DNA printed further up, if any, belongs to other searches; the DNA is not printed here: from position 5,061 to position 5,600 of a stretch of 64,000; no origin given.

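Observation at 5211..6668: Phd/YefM antitoxin-fold domain fused to a ~400-residue Pro/Thr-rich repetitive tail, with no toxin partner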

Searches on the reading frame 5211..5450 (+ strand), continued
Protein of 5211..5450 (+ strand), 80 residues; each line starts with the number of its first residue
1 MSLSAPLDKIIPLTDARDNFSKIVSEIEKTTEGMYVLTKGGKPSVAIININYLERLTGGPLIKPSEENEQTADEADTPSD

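Call 82: search_solved_structures(query=A4, max_evalue=1, show_alignments=5)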
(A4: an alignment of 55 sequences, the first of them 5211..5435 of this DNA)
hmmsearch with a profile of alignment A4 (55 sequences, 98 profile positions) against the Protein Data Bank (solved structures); distinct sequences matched with E-value up to 1: 7.
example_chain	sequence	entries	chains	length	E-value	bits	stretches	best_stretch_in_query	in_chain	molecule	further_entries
3g5o_A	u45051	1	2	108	4.3e-07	33.1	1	6-57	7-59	Uncharacterized protein Rv2865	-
9g12_C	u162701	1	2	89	6.7e-06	29.3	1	9-59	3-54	Antitoxin RelB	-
1xpp_A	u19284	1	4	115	0.25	14.6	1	28-75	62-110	DNA-directed RNA polymerase subunit L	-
4zlx_A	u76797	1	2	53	0.3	14.4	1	14-52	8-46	Antitoxin phd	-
3hs2_A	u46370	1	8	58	0.36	14.1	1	14-52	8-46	Prevent host death protein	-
3hry_A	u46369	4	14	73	0.39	14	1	14-57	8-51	Prevent host death protein | Antitoxin phd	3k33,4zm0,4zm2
2odk_A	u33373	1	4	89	0.65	13.3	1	8-60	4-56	Hypothetical protein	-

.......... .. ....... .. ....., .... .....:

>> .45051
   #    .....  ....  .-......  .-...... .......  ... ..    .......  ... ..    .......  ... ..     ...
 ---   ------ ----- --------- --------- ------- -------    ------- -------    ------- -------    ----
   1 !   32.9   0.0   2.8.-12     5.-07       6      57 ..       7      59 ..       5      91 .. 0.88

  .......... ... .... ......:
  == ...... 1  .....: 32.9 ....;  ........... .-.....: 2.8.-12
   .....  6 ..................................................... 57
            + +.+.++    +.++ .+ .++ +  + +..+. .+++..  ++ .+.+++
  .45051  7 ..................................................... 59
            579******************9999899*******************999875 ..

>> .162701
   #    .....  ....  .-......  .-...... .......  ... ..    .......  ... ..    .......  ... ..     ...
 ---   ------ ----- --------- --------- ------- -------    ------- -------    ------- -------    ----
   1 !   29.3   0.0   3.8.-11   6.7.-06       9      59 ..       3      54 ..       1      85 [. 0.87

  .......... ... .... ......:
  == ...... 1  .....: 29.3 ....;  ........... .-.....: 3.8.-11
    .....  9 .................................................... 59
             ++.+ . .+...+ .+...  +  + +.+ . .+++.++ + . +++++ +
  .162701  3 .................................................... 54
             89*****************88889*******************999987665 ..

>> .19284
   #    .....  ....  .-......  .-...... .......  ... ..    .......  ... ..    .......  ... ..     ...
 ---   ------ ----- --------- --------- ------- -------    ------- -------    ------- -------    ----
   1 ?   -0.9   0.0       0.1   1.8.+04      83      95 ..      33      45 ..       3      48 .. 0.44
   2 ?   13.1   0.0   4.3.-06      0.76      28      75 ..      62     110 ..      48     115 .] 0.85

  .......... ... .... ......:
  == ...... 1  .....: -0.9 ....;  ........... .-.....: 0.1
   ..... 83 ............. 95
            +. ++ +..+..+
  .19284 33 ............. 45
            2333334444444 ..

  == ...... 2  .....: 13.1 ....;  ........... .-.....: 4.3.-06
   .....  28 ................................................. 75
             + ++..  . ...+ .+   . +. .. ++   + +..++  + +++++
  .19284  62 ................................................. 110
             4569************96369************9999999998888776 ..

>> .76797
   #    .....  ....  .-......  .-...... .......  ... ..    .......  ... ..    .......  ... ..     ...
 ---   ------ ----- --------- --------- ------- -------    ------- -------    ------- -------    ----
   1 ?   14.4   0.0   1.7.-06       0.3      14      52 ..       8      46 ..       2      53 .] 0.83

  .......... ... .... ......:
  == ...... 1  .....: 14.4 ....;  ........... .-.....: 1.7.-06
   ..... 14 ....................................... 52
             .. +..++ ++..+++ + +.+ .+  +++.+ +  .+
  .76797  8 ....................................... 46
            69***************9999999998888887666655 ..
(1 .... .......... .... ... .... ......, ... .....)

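Call 84: search_protein_families(library=pfam, proteins=[L030:8100-8690:-, L030:7740-8066:-, L034:2368-2826:-, L034:2-1999:+, L027:8024-8896:+, L027:3400-4287:-, L031:425-925:-], max_evalue=0.01)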
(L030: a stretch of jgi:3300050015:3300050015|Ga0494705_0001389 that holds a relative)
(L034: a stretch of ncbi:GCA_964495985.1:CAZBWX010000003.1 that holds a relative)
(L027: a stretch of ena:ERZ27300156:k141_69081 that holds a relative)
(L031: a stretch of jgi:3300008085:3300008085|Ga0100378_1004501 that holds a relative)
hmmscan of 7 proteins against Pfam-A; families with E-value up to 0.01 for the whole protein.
L030:8100-8690:- (196 aa): 0 families

L030:7740-8066:- (108 aa): 0 families

L034:2368-2826:- (152 aa): 0 families

L034:2-1999:+ (665 aa): 4 families
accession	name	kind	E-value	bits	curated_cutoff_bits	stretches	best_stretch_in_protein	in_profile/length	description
PF00589.27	Phage_integrase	-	1.5e-36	126.2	27.1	2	76-201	2-136/172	Phage integrase family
PF14890.11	Intein_splicing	-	8.3e-20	71.6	35.8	1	214-612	10-155/155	Intein splicing domain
PF14528.11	LAGLIDADG_3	-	9.2e-16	58.3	22.5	1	406-456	3-62/82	LAGLIDADG-like domain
PF02899.23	Phage_int_SAM_1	-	0.0045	17.7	22.3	0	3-54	33-82/83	Phage integrase, N-terminal SAM-like domain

L027:8024-8896:+ (290 aa): 0 families

L027:3400-4287:- (295 aa): 1 family
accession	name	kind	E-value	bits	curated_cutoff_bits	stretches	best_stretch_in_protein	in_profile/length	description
PF08544.19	GHMP_kinases_C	-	0.0024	18.7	21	1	245-279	48-82/85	GHMP kinases C terminal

L031:425-925:- (166 aa): 1 family
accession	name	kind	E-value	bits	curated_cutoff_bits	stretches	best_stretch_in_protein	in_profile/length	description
PF13886.12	TM7S3_TM198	-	0.003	17.7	29.2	1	34-142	52-158/199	TM7S3/TM198-like domain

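Call 88: list_cluster_members(proteins=[P0081, P0097, P0099, P0102, P0106, P0112, P0130, P0134, P0140, P0143])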
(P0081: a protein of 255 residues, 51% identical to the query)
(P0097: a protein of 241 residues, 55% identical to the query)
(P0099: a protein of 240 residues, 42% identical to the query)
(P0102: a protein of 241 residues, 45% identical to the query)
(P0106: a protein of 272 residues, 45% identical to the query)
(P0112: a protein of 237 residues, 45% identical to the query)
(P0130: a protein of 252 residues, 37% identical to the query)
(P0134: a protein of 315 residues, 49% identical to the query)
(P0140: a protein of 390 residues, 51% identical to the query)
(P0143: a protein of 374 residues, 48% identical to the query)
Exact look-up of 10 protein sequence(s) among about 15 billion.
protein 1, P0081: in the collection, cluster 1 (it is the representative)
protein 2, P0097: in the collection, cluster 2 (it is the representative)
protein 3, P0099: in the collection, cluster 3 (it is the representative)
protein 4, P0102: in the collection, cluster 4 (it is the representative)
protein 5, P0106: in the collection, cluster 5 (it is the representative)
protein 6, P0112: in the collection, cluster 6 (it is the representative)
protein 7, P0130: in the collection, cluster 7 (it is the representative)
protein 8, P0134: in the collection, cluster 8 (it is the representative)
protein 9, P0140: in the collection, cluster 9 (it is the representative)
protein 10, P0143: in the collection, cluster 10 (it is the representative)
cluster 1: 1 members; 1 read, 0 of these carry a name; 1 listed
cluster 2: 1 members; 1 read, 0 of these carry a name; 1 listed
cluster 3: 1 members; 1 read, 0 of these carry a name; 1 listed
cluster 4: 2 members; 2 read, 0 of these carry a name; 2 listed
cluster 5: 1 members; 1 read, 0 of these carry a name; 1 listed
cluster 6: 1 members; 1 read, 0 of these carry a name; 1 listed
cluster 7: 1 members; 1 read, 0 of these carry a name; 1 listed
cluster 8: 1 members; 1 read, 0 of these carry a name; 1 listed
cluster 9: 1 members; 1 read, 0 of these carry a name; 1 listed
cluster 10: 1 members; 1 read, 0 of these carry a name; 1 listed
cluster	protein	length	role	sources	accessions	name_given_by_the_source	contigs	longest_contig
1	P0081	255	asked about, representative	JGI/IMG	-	-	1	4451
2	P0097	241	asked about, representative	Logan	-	-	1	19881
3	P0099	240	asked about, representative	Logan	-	-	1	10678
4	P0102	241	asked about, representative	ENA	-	-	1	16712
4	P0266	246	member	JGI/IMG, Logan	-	-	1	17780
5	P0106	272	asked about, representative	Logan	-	-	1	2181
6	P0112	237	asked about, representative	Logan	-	-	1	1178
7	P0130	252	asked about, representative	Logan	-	-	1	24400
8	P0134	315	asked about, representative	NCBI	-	-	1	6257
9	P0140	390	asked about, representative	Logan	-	-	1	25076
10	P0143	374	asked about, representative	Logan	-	-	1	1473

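Call 89: find_encoding_contigs(protein=P0140, flank=6000, max_places=1)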
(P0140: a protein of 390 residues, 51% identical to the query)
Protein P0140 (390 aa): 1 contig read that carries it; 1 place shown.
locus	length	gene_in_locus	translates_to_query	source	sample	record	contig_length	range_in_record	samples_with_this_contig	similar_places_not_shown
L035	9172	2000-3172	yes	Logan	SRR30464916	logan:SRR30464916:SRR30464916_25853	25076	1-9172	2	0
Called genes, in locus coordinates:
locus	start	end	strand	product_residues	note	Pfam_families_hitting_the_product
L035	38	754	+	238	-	-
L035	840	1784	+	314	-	PF01370:Epimerase, PF04321:RmlD_sub_bind, PF01073:3Beta_HSD, PF16363:GDP_Man_Dehyd, PF02719:Polysacc_synt_2, PF07993:NAD_binding_4 (weak), PF04321:RmlD_sub_bind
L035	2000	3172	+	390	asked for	PF02604:PhdYeFM_antitox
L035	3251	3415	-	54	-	-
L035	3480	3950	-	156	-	-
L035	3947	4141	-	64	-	-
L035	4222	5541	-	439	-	PF08245:Mur_ligase_M, PF02875:Mur_ligase_C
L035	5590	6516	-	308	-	PF02388:FemAB, PF13480:Acetyltransf_6, PF02388:FemAB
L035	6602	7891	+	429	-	PF00814:TsaD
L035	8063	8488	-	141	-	-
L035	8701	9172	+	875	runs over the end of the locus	PF00133:tRNA-synt_1, PF09334:tRNA-synt_1g, PF00133:tRNA-synt_1, PF08264:Anticodon_1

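Call 90: find_encoding_contigs(protein=P0130, flank=6000, max_places=1)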
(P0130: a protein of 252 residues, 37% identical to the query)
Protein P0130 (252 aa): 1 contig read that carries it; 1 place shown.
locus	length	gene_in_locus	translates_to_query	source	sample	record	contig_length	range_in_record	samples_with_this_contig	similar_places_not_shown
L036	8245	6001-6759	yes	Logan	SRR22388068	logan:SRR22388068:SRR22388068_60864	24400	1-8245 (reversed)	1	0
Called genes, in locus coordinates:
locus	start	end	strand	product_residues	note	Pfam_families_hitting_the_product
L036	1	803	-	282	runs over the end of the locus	-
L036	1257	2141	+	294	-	PF00483:NTP_transferase, PF12804:NTP_transf_3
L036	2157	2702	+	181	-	PF00908:dTDP_sugar_isom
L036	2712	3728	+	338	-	PF01073:3Beta_HSD, PF01370:Epimerase, PF02719:Polysacc_synt_2, PF04321:RmlD_sub_bind, PF07993:NAD_binding_4, PF13460:NAD_binding_10, PF16363:GDP_Man_Dehyd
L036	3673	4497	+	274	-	-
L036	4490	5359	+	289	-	PF01370:Epimerase, PF04321:RmlD_sub_bind, PF07993:NAD_binding_4, PF16363:GDP_Man_Dehyd, PF01073:3Beta_HSD (weak), PF02719:Polysacc_synt_2 (weak)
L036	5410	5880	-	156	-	PF04138:GtrA_DPMS_TM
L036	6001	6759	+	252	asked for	PF02604:PhdYeFM_antitox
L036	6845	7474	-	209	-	PF09335:VTT_dom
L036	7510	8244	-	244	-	?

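Call 91: find_encoding_contigs(protein=P0097, flank=6000, max_places=1)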
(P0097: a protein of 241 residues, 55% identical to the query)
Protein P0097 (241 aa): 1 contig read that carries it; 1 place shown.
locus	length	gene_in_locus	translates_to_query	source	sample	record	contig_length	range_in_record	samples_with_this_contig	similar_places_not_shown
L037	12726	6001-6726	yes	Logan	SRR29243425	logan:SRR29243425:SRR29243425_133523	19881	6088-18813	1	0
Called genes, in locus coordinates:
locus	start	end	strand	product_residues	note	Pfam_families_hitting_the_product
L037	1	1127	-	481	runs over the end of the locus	PF03062:MBOAT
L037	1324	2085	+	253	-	PF00483:NTP_transferase, PF12804:NTP_transf_3 (weak)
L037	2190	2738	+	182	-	PF00908:dTDP_sugar_isom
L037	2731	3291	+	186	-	PF28549:NDPSase_N, PF00293:NUDIX (weak)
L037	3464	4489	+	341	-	PF01073:3Beta_HSD, PF01370:Epimerase, PF02719:Polysacc_synt_2, PF04321:RmlD_sub_bind, PF07993:NAD_binding_4, PF16363:GDP_Man_Dehyd, PF13460:NAD_binding_10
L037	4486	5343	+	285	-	PF01370:Epimerase, PF04321:RmlD_sub_bind, PF01073:3Beta_HSD, PF02719:Polysacc_synt_2, PF07993:NAD_binding_4, PF16363:GDP_Man_Dehyd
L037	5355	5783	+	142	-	PF04138:GtrA_DPMS_TM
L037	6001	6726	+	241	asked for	PF02604:PhdYeFM_antitox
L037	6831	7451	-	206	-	PF09335:VTT_dom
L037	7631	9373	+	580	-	-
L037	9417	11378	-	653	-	PF00535:Glycos_transf_2, PF10111:Glyco_tranf_2_2 (faint), PF01266:DAO (weak), PF01593:Amino_oxidase, PF13450:NAD_binding_8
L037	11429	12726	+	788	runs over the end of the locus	?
